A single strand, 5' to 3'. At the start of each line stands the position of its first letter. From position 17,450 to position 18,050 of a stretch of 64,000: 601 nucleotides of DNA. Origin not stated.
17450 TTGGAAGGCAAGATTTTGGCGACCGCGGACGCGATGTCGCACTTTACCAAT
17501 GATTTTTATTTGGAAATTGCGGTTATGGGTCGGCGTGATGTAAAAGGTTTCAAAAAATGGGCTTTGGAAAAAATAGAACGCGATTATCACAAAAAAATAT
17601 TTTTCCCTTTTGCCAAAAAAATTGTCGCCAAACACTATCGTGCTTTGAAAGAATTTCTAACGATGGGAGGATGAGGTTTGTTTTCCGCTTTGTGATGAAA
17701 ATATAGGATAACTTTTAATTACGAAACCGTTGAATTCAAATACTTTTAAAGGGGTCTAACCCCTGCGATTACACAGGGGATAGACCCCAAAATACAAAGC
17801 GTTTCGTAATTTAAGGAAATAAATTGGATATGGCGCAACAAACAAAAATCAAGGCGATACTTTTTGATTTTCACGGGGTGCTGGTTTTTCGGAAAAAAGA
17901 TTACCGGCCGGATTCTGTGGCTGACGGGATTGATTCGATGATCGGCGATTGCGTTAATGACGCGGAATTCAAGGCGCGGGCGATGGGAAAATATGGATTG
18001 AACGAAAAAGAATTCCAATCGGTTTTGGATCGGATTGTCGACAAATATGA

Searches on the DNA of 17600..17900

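Call 42: search_rna_families(source=window, start=17600, end=17900, threshold=evalue, max_evalue=10)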
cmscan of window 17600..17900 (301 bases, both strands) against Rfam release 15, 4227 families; matches with E-value up to 10: 7.
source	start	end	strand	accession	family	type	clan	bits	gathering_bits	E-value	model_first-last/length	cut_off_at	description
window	17741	17795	+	RF04341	Plastid-psbJ-5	Cis-reg;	CL00152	21.2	53.1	0.12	1-59/59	no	Plastid-psbJ-5 3UTR RNA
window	17687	17752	+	RF01179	snoU83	Gene; snRNA; snoRNA; CD-box;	-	19.3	50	0.85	1-84/84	no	Small nucleolar RNA U83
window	17738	17827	+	RF02920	Fusobacteriales-1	Cis-reg;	-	19.2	52.1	2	1-113/113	no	Fusobacteriales-1 RNA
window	17693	17808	-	RF04313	aspC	Cis-reg;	-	18.8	100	1.8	1-124/124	no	aspC ncRNA motif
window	17751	17788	-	RF04341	Plastid-psbJ-5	Cis-reg;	CL00152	16.5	53.1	2.1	9-50/59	no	Plastid-psbJ-5 3UTR RNA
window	17668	17734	+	RF01569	DdR2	Gene; snRNA; snoRNA; CD-box;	-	15.3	80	8.3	1-83/83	no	Dictyostelium snoRNA DdR2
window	17867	17895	+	RF02147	MEG8_3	Gene; lncRNA;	-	9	40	8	38-66/66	no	Maternally expressed 8 exon 3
